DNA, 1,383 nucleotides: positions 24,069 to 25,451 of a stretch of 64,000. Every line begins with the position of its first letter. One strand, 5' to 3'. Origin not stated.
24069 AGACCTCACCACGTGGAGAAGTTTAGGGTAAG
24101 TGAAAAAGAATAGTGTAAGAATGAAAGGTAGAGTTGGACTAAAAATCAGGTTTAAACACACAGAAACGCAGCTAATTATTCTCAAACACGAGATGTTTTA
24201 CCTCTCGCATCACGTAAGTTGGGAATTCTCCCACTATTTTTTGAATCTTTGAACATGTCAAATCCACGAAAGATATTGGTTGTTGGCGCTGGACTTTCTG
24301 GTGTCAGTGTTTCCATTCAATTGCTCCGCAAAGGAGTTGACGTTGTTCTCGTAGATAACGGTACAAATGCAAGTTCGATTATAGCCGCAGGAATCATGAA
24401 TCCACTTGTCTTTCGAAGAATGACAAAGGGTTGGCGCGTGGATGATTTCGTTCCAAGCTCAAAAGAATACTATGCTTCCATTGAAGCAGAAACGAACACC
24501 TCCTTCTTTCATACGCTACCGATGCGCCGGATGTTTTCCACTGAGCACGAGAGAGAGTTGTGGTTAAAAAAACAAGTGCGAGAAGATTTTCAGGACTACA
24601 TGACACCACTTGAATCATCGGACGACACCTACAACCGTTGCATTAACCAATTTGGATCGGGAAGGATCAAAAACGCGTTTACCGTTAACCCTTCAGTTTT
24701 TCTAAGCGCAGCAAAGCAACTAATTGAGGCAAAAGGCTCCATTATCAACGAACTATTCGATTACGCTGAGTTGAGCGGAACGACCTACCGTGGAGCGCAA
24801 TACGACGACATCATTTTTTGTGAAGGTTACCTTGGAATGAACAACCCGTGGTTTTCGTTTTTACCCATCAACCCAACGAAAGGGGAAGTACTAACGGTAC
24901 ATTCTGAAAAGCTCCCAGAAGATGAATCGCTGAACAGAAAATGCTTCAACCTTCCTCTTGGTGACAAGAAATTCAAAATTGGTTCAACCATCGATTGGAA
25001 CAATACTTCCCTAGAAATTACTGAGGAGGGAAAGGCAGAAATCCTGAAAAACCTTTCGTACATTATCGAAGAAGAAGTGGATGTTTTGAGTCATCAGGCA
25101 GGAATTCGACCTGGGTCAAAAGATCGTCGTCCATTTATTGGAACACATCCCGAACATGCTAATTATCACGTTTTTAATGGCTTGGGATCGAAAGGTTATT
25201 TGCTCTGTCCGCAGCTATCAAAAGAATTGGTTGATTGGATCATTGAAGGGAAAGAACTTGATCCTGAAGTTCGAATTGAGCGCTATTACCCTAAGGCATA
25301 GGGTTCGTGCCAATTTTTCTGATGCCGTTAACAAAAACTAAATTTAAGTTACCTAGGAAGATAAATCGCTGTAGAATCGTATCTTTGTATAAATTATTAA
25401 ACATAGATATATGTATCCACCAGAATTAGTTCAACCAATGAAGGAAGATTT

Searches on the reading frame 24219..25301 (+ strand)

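Call 67: search_protein_families(library=pfam, proteins=[window:24219-25301:+], max_evalue=0.0001)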
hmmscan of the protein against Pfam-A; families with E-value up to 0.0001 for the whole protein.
window:24219-25301:+ (360 aa): 2 families
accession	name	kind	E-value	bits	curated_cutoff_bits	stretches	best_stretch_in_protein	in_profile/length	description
PF01266.30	DAO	-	1.3e-28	101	27.9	1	18-340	1-353/353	FAD dependent oxidoreductase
PF01494.25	FAD_binding_3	-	8.1e-05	22.4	22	0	18-65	3-50/349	FAD binding domain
